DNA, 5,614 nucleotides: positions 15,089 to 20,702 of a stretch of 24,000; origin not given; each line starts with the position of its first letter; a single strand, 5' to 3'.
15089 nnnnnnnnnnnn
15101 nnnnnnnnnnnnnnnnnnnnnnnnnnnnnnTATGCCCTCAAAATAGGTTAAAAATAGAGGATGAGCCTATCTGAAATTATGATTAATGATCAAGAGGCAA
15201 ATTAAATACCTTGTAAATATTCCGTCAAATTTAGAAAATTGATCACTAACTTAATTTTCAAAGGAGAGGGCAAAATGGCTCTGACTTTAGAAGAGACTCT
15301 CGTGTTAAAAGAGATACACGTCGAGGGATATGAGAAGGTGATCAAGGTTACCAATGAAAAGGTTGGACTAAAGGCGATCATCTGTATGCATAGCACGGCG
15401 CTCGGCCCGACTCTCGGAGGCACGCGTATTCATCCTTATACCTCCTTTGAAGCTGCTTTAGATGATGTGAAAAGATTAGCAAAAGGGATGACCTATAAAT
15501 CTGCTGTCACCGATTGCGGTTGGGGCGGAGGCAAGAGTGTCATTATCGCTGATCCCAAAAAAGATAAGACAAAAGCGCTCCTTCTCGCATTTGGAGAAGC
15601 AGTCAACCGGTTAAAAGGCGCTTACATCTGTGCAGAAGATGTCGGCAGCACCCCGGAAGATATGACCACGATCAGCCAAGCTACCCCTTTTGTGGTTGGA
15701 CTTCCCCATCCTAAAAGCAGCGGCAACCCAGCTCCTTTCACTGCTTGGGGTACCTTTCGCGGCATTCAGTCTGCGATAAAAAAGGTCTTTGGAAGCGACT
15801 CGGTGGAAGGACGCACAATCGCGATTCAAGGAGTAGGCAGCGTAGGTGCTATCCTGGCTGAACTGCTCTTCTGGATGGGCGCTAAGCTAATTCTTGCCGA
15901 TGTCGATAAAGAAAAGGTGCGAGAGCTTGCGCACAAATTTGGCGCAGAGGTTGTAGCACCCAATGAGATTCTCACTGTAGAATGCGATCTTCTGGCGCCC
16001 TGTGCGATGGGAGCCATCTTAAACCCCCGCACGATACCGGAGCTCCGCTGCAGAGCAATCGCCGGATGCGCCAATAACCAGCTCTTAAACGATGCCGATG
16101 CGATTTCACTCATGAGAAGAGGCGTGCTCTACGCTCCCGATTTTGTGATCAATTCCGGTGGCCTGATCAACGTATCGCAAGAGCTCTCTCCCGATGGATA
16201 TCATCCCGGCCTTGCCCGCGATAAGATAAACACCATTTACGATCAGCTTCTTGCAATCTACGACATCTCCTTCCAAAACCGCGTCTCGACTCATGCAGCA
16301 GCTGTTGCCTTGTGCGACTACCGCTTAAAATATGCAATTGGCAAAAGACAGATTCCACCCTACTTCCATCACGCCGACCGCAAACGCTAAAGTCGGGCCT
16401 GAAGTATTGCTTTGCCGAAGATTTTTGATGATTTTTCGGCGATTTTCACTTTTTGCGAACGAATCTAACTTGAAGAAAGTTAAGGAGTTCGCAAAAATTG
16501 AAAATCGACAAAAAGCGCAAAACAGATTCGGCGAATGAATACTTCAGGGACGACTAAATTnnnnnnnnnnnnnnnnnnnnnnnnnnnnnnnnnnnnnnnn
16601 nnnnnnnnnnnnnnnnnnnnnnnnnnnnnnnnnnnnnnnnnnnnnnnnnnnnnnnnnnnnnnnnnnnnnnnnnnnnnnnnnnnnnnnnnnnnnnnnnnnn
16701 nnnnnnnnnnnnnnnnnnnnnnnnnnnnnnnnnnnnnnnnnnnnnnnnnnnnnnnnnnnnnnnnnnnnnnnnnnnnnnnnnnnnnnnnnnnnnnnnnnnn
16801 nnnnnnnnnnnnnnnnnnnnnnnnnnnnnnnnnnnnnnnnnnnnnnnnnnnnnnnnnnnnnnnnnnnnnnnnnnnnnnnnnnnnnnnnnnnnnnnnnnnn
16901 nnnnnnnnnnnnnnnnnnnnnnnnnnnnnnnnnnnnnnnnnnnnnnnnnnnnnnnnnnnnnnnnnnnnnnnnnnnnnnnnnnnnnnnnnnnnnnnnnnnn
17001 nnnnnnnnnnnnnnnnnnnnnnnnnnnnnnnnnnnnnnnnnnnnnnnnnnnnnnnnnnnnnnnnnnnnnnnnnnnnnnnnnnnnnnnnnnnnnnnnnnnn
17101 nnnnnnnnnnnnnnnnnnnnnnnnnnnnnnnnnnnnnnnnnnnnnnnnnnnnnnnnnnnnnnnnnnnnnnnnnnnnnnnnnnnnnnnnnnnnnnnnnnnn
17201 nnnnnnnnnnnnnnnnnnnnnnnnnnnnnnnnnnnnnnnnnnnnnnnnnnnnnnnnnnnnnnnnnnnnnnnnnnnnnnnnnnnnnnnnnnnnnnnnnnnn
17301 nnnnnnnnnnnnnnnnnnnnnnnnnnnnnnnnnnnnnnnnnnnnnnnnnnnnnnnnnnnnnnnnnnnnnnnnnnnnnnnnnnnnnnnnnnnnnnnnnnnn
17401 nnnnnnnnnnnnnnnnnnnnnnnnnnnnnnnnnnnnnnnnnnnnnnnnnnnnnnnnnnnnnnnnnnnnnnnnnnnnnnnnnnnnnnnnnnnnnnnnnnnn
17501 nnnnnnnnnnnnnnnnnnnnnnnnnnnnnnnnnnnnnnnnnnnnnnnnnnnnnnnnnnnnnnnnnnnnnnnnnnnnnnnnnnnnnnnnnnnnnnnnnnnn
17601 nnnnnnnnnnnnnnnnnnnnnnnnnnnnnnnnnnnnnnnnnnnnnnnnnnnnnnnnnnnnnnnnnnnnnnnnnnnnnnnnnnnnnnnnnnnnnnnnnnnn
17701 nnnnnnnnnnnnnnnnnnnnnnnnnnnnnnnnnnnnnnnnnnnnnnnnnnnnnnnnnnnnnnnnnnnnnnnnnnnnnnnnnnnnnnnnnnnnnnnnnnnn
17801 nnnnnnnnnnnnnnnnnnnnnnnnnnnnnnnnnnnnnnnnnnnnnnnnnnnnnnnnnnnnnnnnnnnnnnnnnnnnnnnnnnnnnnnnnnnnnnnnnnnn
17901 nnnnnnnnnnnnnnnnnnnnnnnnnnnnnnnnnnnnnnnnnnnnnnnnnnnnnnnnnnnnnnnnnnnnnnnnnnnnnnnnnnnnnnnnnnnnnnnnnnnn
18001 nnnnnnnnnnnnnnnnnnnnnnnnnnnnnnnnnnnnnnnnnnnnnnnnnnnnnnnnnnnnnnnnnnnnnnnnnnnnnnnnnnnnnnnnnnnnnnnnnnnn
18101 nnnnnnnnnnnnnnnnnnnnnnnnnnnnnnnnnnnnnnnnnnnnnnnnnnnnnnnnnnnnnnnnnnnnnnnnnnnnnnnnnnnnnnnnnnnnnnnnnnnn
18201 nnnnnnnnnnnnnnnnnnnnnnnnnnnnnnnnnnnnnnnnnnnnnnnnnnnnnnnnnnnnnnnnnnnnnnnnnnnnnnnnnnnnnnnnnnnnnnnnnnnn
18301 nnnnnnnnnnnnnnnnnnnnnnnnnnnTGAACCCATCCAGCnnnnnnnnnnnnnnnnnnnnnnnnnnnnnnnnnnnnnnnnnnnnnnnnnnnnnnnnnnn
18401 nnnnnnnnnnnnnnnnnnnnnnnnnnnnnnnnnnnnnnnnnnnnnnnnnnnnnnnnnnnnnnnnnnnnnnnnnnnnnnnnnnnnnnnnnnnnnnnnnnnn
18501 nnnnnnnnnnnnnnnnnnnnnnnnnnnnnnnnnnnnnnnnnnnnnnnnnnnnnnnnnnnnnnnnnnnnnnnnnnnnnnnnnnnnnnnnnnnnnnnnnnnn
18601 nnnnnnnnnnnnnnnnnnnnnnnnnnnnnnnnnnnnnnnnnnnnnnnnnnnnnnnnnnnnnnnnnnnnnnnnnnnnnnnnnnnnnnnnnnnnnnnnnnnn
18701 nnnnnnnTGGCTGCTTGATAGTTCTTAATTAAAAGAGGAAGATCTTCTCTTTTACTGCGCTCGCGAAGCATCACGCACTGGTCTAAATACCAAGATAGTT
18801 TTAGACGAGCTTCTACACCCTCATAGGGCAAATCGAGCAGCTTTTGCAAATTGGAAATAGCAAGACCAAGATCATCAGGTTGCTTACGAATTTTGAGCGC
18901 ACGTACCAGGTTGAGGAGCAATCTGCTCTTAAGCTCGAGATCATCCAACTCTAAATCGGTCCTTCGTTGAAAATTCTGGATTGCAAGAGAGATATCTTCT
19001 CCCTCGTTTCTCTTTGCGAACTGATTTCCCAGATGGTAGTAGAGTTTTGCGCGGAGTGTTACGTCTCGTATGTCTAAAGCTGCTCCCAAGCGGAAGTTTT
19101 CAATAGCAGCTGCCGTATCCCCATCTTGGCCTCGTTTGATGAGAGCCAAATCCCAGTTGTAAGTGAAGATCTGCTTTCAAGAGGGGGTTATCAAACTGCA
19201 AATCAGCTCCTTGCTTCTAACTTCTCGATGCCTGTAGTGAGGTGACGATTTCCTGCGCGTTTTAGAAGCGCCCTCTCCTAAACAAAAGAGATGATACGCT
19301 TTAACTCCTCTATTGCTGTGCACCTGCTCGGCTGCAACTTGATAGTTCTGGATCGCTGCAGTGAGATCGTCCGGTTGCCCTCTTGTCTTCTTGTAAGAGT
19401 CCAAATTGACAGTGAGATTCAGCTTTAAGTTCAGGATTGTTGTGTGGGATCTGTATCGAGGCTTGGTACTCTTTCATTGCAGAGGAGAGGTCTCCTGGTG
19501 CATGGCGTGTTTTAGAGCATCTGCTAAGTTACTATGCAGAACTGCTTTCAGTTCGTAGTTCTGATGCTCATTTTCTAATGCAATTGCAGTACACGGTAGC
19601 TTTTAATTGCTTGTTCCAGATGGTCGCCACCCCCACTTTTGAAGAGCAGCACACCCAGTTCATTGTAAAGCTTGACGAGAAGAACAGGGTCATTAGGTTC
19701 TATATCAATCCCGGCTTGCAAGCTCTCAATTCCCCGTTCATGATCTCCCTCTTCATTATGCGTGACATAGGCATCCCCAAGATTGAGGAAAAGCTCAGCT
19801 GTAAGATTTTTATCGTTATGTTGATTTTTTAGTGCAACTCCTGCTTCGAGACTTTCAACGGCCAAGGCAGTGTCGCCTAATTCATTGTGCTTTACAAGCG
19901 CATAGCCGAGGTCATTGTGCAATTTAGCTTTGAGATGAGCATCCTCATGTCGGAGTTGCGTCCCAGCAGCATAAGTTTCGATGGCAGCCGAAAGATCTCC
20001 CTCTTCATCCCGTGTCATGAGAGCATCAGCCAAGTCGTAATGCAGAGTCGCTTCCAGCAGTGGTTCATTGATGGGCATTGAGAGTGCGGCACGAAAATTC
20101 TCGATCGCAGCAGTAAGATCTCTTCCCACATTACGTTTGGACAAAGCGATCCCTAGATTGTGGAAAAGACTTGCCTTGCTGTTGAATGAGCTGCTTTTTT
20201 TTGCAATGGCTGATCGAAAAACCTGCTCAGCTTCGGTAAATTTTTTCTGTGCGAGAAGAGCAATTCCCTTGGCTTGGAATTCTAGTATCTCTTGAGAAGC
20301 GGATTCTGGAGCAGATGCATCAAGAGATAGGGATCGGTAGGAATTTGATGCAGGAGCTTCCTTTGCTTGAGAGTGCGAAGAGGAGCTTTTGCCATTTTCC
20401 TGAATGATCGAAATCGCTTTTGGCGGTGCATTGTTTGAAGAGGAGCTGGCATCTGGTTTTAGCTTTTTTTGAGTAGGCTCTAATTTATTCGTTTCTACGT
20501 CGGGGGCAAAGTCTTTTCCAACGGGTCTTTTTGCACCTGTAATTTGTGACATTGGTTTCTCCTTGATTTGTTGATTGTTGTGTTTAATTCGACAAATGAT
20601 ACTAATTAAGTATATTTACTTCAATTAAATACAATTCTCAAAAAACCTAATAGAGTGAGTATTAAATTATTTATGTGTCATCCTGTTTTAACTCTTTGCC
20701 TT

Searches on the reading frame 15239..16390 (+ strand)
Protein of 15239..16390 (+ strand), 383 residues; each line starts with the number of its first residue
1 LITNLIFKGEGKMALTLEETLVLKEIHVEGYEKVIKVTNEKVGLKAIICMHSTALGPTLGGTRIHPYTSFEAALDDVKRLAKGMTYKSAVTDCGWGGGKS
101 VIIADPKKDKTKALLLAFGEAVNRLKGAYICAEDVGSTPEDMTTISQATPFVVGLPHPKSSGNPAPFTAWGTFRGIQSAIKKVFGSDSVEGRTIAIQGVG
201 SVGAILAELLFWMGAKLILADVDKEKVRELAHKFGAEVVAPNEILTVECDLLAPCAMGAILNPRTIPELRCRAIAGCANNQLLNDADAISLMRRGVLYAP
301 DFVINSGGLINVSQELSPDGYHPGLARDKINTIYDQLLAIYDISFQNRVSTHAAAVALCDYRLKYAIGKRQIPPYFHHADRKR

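Call 45: search_protein_families(library=pfam, proteins=[window:15239-16390:+], max_evalue=0.01)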
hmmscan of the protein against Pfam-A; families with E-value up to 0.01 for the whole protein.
window:15239-16390:+ (383 aa): 6 families
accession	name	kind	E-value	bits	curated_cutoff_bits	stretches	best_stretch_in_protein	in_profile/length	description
PF02812.23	ELFV_dehydrog_N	-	6.4e-26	91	25.3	1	42-148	15-126/129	Glu/Leu/Phe/Val dehydrogenase, dimerisation domain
PF00208.27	ELFV_dehydrog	-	5e-18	66.1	23.4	2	224-317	86-182/241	Glutamate/Leucine/Phenylalanine/Valine dehydrogenase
PF02826.25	2-Hacid_dh_C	-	0.00012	22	25.1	1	183-246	28-90/178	D-isomer specific 2-hydroxyacid dehydrogenase, NAD binding domain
PF03807.23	F420_oxidored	-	0.00034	21.6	21.6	1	193-245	1-56/94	NADP oxidoreductase coenzyme F420-dependent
PF00107.32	ADH_zinc_N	-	0.0081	16.5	31.8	0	202-242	2-41/129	Zinc-binding dehydrogenase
PF03721.20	UDPG_MGDP_dh_N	-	0.009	16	27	0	193-232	2-41/187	UDP-glucose/GDP-mannose dehydrogenase family, NAD binding domain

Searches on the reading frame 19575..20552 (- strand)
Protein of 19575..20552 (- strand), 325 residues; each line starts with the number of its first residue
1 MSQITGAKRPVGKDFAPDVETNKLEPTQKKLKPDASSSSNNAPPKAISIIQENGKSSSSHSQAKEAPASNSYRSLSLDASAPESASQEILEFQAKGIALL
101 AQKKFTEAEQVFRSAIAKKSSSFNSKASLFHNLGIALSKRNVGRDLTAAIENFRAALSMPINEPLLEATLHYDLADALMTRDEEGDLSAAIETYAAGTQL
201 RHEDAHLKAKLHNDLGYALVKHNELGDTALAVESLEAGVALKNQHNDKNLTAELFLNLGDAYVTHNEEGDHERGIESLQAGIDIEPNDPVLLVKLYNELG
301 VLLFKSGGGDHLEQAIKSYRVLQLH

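Call 11: search_protein_families(library=pfam, proteins=[window:19575-20552:-])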
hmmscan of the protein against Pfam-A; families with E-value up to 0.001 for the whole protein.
window:19575-20552:- (325 aa): 7 families
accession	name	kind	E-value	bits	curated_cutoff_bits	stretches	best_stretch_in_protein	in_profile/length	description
PF13432.12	TPR_16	-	2.8e-09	37.7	32.7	0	144-196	11-56/65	Tetratricopeptide repeat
PF13414.12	TPR_11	-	4e-09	36.5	26.8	0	267-307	6-42/42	TPR repeat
PF13181.12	TPR_8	-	6.6e-08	32.6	25.7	0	253-288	2-34/34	Tetratricopeptide repeat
PF13428.12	TPR_14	-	1.7e-06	28.6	23.5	0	94-118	6-30/44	Tetratricopeptide repeat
PF00515.34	TPR_1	-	9.4e-06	25.7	27.8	0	95-117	7-29/34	Tetratricopeptide repeat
PF07719.23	TPR_2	-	0.00023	21.5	27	0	94-117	6-29/34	Tetratricopeptide repeat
PF14559.12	TPR_19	-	0.0005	20.8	25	0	99-119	1-21/68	Tetratricopeptide repeat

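Call 71: search_protein_families(library=ncbifam, proteins=[window:19575-20552:-], max_evalue=0.01)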
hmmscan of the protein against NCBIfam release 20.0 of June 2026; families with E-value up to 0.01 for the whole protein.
window:19575-20552:- (325 aa): 4 families
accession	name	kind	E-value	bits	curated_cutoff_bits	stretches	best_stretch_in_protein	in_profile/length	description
NF040959.1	MamA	equivalog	6.1e-11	42.1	200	2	92-163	108-172/204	magnetosome protein MamA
TIGR02521.1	type_IV_pilW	equivalog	0.00014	21.5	154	0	99-215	109-216/234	type IV pilus biogenesis/stability protein PilW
NF002725.1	PRK02603.1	equivalog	0.00023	21.2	143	0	226-302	49-115/173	photosystem I assembly protein Ycf3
NF052312.1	T9SS_PorW_SprE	equivalog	0.0021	16.8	250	0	102-217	229-336/716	type IX secretion system periplasmic lipoprotein PorW/SprE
